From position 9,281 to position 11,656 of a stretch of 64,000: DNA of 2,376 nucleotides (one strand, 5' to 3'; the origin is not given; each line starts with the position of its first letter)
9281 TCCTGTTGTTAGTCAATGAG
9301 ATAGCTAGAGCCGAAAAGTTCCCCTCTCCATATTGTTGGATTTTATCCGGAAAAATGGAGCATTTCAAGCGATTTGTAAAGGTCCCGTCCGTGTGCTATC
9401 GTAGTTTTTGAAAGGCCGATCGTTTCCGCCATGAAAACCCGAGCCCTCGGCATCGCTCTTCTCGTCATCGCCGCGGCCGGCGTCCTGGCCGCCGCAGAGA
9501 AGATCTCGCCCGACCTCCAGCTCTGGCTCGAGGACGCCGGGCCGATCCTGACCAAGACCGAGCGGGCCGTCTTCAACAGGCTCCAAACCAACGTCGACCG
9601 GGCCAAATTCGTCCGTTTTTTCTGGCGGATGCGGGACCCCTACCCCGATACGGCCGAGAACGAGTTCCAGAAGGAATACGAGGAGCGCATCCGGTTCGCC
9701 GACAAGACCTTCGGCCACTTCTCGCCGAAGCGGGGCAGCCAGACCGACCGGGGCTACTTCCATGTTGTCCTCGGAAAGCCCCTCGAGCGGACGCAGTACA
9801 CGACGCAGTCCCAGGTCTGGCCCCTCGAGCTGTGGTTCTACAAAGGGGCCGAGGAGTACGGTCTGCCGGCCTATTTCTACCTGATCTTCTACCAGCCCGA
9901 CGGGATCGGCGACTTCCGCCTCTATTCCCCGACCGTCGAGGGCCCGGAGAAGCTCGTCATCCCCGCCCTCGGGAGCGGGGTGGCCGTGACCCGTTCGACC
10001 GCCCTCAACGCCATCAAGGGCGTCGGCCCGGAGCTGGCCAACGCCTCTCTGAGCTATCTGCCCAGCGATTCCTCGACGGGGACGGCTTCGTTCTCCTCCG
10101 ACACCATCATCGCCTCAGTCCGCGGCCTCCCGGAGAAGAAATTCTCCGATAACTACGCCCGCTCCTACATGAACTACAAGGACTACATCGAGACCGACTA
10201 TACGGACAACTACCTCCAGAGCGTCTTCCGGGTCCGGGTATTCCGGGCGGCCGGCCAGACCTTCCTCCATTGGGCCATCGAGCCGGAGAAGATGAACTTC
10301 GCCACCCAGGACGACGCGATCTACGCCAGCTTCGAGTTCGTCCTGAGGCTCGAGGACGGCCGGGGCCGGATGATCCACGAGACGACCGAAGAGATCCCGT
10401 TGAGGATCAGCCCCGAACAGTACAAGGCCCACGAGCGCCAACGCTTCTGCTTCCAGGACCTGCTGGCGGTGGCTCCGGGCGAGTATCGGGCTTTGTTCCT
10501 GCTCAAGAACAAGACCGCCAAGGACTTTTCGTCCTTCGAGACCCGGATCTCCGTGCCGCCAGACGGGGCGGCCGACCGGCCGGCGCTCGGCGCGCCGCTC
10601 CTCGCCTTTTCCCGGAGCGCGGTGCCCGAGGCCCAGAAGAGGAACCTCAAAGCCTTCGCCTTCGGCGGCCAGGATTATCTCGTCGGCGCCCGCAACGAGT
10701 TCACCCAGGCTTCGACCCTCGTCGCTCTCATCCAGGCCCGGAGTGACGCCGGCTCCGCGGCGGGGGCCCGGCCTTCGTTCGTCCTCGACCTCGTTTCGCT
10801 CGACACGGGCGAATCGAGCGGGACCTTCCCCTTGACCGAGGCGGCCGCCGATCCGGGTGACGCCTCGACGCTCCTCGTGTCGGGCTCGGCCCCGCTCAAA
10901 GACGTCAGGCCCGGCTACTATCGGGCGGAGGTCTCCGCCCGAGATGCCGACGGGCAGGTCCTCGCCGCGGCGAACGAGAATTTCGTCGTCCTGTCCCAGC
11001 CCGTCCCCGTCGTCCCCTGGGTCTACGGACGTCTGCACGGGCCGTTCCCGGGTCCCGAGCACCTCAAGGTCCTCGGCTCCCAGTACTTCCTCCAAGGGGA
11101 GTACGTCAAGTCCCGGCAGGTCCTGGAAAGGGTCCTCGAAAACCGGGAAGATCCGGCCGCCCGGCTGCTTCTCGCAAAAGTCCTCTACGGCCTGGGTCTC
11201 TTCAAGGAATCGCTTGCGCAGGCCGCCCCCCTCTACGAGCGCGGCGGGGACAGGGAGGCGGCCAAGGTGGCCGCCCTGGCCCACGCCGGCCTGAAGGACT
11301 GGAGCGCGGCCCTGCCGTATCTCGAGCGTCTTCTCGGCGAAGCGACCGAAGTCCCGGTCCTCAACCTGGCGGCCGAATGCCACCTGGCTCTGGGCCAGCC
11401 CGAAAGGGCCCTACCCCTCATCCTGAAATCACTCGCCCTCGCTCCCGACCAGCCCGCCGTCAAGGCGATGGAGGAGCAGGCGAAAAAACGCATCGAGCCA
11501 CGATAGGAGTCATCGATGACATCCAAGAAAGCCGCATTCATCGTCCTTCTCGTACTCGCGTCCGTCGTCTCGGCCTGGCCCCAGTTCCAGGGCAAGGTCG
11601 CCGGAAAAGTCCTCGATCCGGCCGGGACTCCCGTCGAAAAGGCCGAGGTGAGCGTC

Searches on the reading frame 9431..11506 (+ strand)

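Call 102: search_protein_families(library=pfam, proteins=[window:9431-11506:+], max_evalue=0.00001)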
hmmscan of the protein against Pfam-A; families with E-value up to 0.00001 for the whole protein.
window:9431-11506:+ (691 aa): 5 families
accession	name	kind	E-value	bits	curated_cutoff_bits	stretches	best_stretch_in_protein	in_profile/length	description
PF14559.12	TPR_19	-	9.4e-10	39.1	25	1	622-681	5-65/68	Tetratricopeptide repeat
PF12895.13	ANAPC3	-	8.6e-09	36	27.2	0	535-596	15-77/82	Anaphase-promoting complex, cyclosome, subunit 3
PF20094.4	GWxTD_dom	-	1.3e-06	28.7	26.9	1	45-130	43-124/172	GWxTD domain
PF13424.12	TPR_12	-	3.3e-06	27.6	30.1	0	548-589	9-52/77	Tetratricopeptide repeat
PF13432.12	TPR_16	-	4.3e-06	27.5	32.7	0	614-675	3-65/65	Tetratricopeptide repeat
